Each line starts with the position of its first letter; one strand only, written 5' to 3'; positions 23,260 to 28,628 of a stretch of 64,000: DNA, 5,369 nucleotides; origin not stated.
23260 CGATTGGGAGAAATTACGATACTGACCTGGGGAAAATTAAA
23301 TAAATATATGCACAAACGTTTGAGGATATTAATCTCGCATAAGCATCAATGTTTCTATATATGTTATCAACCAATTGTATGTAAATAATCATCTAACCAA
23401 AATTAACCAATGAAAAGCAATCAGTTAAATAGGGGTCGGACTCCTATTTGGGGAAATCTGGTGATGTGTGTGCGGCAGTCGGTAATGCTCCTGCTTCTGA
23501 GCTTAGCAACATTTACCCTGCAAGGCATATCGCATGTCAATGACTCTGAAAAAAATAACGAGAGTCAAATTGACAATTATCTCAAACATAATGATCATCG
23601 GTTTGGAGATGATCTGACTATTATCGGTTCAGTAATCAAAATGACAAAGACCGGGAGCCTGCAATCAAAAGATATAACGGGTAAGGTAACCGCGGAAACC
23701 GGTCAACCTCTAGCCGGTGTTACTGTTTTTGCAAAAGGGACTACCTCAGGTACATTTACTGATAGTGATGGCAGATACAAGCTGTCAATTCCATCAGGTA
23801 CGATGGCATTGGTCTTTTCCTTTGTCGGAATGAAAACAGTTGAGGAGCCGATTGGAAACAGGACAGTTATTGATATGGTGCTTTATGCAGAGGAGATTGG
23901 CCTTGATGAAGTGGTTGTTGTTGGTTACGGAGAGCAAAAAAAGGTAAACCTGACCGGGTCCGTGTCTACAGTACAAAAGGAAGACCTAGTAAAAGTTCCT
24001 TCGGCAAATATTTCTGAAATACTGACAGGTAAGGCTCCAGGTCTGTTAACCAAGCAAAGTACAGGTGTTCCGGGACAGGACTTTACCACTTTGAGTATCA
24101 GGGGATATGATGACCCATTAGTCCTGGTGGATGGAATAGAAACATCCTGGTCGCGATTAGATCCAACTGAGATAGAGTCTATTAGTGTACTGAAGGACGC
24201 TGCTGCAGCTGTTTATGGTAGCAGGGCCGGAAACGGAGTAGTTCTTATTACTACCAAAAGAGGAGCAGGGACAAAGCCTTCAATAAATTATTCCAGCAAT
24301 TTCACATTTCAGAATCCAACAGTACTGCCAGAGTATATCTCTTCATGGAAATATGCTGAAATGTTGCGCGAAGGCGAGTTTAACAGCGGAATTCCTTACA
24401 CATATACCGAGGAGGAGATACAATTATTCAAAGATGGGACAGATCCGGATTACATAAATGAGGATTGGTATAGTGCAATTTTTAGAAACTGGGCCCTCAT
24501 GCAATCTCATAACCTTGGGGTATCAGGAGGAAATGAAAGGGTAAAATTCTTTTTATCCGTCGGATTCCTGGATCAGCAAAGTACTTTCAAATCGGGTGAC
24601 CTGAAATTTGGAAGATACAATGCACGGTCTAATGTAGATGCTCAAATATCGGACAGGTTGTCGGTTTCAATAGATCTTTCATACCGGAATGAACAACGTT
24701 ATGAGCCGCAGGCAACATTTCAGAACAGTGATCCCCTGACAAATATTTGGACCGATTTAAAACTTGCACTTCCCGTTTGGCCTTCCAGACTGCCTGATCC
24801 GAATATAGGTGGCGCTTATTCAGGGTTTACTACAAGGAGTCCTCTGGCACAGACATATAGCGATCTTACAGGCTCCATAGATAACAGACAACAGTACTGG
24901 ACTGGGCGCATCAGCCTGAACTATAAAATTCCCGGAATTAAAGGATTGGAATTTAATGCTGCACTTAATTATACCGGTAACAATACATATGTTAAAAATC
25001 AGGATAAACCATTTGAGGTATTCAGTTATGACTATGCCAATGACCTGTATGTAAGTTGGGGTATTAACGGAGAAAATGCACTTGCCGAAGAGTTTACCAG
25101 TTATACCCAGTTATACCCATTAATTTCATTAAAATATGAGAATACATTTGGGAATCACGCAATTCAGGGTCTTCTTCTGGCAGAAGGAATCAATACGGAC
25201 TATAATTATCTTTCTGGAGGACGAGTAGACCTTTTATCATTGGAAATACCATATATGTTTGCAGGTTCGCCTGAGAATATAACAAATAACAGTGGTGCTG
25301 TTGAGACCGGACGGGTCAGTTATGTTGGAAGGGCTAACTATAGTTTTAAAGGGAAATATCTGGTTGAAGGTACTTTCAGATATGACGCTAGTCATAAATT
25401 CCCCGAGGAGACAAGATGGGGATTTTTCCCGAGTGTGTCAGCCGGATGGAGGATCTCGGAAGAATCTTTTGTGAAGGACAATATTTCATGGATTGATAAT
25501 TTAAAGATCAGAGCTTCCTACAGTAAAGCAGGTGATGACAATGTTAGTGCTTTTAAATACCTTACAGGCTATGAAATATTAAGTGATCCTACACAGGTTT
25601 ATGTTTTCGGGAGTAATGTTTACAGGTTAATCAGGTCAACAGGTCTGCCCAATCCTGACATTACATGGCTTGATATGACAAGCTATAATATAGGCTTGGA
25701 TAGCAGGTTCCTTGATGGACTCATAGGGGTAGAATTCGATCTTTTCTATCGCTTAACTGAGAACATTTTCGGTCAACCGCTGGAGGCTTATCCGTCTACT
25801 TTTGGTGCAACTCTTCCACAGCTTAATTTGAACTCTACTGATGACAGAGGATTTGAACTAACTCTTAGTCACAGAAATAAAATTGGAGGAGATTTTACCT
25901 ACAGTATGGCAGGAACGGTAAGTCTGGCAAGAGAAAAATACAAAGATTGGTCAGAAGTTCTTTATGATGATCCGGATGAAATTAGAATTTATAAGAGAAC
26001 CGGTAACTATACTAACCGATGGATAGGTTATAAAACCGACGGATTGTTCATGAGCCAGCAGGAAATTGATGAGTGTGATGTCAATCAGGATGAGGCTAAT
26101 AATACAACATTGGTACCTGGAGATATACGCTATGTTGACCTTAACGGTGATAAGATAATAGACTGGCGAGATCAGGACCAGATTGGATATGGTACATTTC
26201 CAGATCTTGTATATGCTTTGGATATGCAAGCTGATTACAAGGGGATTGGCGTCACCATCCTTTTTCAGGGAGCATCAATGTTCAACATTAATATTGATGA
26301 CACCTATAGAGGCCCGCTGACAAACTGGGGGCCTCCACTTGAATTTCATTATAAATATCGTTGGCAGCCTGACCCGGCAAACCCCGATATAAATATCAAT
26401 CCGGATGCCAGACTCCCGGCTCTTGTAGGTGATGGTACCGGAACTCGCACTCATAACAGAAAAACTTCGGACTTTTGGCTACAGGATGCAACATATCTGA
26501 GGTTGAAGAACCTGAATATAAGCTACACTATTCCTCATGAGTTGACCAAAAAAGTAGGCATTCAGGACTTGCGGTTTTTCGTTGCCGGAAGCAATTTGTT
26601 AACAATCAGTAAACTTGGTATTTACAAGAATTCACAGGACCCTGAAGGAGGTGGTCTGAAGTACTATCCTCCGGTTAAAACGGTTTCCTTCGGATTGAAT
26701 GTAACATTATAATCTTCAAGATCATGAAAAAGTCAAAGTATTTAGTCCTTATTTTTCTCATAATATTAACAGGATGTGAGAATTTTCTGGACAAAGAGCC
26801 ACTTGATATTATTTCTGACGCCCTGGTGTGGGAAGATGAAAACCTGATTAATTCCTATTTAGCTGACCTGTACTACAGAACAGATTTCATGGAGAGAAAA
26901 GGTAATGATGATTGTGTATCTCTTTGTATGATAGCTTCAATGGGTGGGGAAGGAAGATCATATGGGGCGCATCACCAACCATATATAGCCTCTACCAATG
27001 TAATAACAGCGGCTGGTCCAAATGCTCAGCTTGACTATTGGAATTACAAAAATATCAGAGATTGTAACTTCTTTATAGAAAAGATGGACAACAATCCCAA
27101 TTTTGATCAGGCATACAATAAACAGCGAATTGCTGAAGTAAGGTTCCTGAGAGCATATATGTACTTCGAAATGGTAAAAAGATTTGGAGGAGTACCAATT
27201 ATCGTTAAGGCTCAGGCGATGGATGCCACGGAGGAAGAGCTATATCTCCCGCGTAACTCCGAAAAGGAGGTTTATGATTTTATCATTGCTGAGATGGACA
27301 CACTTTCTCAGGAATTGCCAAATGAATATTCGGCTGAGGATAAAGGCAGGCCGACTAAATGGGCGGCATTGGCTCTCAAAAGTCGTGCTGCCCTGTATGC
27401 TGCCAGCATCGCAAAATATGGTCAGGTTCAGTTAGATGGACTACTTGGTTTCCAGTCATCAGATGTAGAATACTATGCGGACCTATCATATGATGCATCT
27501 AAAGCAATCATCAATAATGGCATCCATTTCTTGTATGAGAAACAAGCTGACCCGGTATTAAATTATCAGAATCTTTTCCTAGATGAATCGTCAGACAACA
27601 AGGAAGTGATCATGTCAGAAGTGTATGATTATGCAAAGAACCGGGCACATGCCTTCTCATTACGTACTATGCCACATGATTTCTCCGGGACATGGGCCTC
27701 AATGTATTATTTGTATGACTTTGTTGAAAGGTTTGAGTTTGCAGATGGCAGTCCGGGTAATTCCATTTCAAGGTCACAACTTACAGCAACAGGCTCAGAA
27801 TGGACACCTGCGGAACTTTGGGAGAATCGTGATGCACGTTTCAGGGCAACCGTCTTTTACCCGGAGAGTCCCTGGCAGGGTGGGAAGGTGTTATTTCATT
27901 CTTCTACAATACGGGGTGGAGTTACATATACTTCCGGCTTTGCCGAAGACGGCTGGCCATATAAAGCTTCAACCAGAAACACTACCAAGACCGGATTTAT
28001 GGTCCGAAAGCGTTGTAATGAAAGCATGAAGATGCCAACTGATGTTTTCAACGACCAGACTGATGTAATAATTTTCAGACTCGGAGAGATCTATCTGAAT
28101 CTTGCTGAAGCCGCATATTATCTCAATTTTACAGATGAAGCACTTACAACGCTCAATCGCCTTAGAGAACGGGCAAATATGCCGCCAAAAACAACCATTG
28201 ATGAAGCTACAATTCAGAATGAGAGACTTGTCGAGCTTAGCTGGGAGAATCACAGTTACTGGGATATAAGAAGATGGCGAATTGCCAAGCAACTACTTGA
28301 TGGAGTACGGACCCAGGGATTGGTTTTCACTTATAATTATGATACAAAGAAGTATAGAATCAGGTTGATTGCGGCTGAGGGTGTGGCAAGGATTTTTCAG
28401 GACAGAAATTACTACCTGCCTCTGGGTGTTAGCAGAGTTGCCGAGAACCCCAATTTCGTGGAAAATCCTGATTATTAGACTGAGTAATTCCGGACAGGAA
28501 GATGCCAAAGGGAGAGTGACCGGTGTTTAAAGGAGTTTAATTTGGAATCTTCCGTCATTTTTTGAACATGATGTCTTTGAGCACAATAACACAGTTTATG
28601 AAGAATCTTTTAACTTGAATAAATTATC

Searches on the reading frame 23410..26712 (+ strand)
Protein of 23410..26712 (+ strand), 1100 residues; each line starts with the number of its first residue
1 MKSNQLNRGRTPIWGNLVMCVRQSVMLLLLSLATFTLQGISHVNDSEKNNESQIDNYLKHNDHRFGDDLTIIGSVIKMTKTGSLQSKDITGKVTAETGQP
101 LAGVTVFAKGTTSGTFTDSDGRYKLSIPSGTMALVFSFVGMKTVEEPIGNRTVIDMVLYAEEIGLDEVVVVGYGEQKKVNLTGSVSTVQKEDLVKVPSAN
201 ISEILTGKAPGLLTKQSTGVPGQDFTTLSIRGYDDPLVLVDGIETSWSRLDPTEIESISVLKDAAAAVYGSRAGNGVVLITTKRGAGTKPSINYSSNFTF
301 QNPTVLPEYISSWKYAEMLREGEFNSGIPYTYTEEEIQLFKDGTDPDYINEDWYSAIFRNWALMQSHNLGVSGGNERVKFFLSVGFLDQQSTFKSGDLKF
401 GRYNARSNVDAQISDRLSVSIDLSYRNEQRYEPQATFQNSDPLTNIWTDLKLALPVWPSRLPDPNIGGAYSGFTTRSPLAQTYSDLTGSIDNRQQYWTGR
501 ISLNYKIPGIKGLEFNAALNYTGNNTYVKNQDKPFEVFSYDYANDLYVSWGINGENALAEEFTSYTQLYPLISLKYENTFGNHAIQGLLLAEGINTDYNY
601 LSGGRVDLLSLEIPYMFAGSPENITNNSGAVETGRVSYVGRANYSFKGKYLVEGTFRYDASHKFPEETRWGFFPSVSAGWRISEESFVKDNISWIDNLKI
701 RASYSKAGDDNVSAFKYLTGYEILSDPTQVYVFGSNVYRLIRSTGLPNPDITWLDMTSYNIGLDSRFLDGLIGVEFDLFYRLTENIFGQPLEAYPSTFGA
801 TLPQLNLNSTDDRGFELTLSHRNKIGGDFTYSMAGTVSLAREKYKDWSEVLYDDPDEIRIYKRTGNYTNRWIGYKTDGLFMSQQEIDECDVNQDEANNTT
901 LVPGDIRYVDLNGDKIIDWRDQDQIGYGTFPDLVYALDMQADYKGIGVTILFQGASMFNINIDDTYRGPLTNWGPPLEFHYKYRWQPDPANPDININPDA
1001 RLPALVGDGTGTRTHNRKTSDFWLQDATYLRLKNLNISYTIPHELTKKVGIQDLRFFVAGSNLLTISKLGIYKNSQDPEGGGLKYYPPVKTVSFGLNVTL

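Call 10: search_protein_families(library=pfam, proteins=[window:23410-26712:+], max_evalue=0.001)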
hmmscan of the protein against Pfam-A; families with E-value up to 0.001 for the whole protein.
window:23410-26712:+ (1100 aa): 3 families
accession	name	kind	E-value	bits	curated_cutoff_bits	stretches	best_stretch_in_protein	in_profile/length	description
PF13715.12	CarbopepD_reg_2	-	9.1e-20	70.9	32.2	1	89-170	1-88/88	CarboxypepD_reg-like domain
PF07715.20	Plug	-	1e-18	68.2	23.9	1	178-277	2-107/107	TonB-dependent Receptor Plug Domain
PF13620.12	CarboxypepD_reg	-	7.7e-14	52.3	32.3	1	89-147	2-65/82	Carboxypeptidase regulatory-like domain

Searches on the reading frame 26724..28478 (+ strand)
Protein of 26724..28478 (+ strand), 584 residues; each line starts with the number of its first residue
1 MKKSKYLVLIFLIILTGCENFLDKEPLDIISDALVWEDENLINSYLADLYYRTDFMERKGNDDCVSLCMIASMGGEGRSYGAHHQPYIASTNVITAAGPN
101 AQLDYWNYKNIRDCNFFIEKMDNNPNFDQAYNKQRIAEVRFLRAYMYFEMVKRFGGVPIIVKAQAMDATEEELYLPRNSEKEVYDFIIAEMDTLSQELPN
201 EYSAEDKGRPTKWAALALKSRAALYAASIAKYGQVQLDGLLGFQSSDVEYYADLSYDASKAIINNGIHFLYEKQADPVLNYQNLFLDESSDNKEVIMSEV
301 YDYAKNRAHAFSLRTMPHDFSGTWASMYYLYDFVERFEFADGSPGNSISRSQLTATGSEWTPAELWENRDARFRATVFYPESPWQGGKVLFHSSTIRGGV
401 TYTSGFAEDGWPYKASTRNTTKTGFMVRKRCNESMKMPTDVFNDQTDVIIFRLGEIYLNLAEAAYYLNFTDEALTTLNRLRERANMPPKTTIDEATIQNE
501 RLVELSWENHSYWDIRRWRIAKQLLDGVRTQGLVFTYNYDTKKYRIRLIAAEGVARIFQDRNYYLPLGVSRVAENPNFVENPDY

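Call 10: search_protein_families(library=pfam, proteins=[window:26724-28478:+], max_evalue=0.001)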
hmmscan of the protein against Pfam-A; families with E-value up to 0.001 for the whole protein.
window:26724-28478:+ (584 aa): 3 families
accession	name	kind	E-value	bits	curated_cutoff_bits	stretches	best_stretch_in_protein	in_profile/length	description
PF07980.17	SusD_RagB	-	1.6e-44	153.2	23.1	1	293-584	1-297/297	SusD family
PF14322.12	SusD-like_3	-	1.7e-21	77.8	27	1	21-223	2-190/191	Starch-binding associating with outer membrane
PF12771.13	SusD-like_2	-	2.6e-06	27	27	1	102-201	57-153/415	Starch-binding associating with outer membrane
